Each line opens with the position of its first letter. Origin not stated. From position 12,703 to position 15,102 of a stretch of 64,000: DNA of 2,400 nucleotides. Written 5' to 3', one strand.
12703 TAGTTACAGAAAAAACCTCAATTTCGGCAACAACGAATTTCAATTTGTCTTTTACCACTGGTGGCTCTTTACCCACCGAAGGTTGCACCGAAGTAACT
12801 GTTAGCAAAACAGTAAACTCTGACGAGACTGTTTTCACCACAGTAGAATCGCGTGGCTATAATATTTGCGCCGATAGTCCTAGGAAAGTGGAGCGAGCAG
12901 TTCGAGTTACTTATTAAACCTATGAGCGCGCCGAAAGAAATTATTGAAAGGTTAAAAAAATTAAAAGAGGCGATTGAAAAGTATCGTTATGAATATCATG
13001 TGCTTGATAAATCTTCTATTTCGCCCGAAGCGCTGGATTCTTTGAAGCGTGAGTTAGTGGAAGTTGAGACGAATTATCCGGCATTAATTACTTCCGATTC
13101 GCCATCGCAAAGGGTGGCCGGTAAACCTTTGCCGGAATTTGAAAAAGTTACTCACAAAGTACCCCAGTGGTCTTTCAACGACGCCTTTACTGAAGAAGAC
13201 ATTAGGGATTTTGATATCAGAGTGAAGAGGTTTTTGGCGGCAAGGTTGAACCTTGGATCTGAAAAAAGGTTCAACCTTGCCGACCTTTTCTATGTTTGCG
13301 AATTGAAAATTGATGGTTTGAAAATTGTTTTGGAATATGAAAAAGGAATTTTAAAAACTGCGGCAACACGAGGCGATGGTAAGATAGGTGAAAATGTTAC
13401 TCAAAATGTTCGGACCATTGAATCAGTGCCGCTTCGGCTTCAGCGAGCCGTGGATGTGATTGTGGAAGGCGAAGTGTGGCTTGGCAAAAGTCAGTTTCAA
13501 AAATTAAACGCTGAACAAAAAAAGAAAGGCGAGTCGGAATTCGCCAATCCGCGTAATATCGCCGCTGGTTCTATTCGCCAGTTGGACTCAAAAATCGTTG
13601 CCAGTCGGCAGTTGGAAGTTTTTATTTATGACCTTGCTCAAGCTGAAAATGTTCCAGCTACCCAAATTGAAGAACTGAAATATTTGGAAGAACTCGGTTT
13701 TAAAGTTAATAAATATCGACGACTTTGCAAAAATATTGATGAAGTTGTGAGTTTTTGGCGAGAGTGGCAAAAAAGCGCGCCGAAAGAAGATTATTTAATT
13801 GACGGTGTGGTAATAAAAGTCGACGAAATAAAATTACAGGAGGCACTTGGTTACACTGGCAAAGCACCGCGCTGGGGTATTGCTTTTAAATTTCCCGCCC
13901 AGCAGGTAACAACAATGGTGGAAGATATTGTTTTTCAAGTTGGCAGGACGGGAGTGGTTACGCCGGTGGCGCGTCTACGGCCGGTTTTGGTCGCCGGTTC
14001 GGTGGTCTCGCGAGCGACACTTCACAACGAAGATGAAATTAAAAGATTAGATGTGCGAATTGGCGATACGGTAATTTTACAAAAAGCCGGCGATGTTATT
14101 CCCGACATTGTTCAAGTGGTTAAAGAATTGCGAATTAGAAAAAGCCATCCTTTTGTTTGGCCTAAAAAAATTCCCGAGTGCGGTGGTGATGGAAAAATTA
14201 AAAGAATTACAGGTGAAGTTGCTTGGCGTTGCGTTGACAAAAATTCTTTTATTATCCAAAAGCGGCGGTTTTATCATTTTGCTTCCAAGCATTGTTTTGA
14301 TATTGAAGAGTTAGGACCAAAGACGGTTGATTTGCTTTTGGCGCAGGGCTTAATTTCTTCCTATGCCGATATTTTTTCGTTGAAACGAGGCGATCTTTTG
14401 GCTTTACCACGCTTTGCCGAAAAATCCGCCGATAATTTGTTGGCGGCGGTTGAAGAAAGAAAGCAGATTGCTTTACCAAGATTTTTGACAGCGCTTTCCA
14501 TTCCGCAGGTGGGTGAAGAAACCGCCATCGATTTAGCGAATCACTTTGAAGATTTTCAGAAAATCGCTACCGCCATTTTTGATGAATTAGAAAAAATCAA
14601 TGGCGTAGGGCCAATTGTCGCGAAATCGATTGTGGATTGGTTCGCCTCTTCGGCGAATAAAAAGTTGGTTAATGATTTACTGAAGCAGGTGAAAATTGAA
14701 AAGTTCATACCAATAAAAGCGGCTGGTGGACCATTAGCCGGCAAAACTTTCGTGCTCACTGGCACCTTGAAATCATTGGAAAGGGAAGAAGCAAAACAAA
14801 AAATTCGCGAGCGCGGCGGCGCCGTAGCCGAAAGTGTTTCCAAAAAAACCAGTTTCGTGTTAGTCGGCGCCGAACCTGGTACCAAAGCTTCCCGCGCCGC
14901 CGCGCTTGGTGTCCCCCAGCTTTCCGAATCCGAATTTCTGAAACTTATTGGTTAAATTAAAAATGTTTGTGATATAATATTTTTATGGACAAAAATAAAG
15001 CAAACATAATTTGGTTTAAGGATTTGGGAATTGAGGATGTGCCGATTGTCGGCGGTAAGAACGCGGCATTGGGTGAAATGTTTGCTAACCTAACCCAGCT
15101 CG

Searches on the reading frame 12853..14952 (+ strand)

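Call 82: search_protein_families(library=pfam, proteins=[window:12853-14952:+], max_evalue=0.001)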
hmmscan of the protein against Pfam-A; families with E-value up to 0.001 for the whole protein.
window:12853-14952:+ (700 aa): 6 families
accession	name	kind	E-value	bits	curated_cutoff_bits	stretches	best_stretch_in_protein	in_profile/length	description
PF01653.23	DNA_ligase_aden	-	3.6e-86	289.2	27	1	95-350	3-253/253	NAD-dependent DNA ligase adenylation domain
PF03120.22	DNA_ligase_OB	-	2.6e-34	117.4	32.9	1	353-428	1-76/79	NAD-dependent DNA ligase OB-fold domain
PF12826.13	HHH_2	-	2.8e-20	72.7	27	1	543-606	1-64/64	Helix-hairpin-helix motif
PF14520.12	HHH_5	-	1.7e-15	57.7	27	2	544-595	1-53/57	Helix-hairpin-helix domain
PF00533.33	BRCT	-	1.4e-13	51.3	21.3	1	626-699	4-78/78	BRCA1 C Terminus (BRCT) domain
PF00633.29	HHH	-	2.1e-05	24.6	24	1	568-595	2-29/30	Helix-hairpin-helix motif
